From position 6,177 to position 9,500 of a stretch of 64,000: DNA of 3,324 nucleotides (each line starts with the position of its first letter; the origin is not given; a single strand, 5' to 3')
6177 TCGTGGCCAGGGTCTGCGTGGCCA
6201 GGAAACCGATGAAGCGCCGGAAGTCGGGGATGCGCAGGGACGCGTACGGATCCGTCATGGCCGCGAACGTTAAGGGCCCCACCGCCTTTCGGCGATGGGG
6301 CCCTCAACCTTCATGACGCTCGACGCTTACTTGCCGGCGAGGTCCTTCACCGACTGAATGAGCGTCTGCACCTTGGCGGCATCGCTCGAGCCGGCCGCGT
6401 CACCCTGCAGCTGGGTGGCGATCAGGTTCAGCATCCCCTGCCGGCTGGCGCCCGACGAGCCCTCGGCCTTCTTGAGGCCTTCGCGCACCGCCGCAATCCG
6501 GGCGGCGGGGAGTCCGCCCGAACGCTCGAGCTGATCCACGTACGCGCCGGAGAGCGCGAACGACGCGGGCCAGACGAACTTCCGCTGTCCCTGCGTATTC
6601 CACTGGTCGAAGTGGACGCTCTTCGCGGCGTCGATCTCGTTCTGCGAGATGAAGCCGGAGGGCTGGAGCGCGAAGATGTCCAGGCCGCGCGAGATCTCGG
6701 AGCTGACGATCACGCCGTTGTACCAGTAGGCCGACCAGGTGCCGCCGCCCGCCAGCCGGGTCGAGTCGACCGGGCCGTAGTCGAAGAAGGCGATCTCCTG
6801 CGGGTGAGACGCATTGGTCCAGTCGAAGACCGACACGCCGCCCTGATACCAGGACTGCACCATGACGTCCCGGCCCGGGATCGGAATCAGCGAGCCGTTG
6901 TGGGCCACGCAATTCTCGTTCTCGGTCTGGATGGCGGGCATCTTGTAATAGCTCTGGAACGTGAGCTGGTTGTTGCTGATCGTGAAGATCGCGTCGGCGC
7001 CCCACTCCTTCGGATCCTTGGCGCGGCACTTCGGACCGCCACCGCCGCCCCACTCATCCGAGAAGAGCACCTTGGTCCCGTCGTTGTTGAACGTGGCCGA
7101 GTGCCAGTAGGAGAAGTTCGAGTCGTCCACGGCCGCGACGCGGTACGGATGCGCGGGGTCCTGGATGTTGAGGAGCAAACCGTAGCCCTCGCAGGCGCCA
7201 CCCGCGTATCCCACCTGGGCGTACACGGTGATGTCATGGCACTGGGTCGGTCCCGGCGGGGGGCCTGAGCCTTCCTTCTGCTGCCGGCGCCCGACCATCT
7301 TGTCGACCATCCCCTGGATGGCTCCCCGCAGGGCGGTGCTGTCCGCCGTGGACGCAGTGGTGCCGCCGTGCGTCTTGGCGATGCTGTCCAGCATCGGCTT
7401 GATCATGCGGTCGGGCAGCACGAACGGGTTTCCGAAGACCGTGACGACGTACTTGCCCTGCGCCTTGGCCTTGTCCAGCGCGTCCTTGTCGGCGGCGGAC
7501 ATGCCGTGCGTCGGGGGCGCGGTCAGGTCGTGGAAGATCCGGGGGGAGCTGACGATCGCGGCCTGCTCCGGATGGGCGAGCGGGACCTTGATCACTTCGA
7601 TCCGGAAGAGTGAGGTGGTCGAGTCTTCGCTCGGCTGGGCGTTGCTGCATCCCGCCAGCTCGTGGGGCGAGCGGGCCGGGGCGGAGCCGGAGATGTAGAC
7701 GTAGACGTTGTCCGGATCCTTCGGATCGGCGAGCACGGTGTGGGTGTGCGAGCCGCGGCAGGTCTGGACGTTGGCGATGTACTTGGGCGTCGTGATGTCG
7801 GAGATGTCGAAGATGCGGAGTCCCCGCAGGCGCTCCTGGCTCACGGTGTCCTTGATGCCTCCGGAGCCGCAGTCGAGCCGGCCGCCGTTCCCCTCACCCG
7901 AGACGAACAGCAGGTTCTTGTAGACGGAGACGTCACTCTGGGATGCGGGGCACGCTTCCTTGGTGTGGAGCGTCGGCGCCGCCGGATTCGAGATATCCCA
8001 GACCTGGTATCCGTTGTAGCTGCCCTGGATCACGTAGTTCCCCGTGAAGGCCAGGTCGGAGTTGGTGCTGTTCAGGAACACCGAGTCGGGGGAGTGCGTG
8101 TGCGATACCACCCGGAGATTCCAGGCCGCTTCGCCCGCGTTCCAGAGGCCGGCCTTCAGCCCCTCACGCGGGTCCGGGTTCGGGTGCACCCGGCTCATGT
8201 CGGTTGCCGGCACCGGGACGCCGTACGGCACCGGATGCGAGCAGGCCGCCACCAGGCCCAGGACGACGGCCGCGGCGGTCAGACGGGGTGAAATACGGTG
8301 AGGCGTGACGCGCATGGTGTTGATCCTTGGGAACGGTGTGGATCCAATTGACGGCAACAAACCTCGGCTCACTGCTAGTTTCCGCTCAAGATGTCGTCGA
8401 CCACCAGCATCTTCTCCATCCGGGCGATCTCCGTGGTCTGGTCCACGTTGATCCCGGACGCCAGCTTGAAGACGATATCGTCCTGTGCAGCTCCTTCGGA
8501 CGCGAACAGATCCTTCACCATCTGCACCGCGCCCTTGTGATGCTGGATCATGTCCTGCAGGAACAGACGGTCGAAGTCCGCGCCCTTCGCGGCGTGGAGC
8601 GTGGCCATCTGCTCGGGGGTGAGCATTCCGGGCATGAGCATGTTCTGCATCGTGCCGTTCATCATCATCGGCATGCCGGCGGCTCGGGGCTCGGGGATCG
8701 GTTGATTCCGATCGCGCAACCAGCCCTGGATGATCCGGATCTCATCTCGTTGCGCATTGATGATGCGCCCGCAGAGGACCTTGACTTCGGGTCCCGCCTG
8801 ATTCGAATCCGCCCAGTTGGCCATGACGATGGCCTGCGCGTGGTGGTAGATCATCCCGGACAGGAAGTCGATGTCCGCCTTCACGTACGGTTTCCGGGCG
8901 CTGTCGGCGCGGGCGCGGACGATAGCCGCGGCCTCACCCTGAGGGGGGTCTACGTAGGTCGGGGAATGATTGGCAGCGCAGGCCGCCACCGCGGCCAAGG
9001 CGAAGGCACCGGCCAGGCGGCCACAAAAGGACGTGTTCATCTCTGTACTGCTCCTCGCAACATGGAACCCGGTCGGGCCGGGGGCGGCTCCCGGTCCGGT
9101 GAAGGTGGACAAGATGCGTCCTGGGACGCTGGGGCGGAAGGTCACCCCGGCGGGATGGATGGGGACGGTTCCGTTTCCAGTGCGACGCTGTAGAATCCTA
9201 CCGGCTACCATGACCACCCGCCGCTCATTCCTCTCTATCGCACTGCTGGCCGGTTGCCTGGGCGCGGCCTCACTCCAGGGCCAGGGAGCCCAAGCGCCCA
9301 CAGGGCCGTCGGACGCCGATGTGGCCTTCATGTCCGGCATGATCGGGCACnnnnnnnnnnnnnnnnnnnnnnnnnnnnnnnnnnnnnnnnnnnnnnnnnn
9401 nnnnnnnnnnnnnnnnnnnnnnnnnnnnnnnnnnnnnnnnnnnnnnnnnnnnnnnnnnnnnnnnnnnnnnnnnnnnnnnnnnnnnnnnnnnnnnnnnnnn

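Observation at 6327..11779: Mirror-image duplication of a DUF305 lipoprotein + Cys/His-motif beta-propeller cassette: candidate uncharacterised periplasmic metal (copper?) system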

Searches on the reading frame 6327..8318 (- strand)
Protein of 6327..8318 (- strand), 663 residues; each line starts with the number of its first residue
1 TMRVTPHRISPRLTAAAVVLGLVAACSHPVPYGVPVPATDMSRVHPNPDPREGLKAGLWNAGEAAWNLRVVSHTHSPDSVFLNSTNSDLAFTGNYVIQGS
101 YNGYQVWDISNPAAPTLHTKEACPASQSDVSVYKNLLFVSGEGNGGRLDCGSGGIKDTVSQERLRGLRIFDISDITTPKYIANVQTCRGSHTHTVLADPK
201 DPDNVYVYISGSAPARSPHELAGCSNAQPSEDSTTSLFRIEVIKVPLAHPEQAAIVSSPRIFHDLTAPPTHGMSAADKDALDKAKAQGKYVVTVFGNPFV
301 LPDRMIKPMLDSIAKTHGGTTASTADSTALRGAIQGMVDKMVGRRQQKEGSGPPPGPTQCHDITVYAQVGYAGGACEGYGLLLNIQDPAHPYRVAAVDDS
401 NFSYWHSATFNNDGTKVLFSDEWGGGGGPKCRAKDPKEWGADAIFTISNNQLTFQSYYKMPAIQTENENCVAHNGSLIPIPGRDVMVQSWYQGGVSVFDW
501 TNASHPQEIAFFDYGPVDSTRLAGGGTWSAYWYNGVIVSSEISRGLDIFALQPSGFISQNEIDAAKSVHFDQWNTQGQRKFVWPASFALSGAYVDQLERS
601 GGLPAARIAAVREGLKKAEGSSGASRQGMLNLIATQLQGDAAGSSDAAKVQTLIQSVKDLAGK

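Call 9: search_protein_families(library=pfam, proteins=[window:6327-8318:-], max_evalue=0.01)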
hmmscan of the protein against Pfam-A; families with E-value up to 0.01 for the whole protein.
window:6327-8318:- (663 aa): 1 family
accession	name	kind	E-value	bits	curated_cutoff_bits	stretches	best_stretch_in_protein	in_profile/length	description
PF08309.17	LVIVD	-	1.7e-05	24.5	20.2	0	87-118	5-37/42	LVIVD repeat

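Call 10: search_protein_families(library=ncbifam, proteins=[window:6327-8318:-], max_evalue=0.01)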
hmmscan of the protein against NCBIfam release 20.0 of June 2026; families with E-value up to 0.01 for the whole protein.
window:6327-8318:- (663 aa): 1 family
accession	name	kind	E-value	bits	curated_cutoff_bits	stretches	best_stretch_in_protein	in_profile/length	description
TIGR04312.1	choice_anch_B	subfamily_domain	1.8e-15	57.1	100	2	382-547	209-360/364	choice-of-anchor B family protein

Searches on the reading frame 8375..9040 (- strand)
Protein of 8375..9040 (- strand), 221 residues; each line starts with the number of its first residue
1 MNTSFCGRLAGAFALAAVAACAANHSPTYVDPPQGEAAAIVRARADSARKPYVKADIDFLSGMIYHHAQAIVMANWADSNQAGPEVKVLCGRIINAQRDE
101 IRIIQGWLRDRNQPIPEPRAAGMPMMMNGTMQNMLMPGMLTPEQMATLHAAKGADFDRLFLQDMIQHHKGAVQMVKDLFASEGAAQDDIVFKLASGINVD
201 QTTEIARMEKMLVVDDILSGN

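Call 9: search_protein_families(library=pfam, proteins=[window:8375-9040:-], max_evalue=0.01)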
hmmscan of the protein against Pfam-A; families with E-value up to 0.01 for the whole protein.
window:8375-9040:- (221 aa): 2 families
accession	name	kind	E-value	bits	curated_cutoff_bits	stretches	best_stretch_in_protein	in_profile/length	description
PF03713.19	DUF305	-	8.6e-42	143.2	27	1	56-212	1-151/151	Domain of unknown function (DUF305)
PF13628.12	DUF4142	-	6.7e-07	30.1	27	1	141-185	71-114/138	Domain of unknown function (DUF4142)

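Call 10: search_protein_families(library=ncbifam, proteins=[window:8375-9040:-], max_evalue=0.01)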
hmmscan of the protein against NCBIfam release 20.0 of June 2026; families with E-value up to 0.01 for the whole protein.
window:8375-9040:- (221 aa): 1 family
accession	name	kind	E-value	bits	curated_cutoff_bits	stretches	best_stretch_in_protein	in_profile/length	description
NF049983.1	CopM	equivalog_domain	9.6e-24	83.2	90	2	48-108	13-73/73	CopM family metallochaperone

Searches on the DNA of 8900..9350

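Call 119: search_rna_families(source=window, start=8900, end=9350, threshold=evalue, max_evalue=1)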
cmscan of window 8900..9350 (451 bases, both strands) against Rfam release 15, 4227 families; matches with E-value up to 1: 0.
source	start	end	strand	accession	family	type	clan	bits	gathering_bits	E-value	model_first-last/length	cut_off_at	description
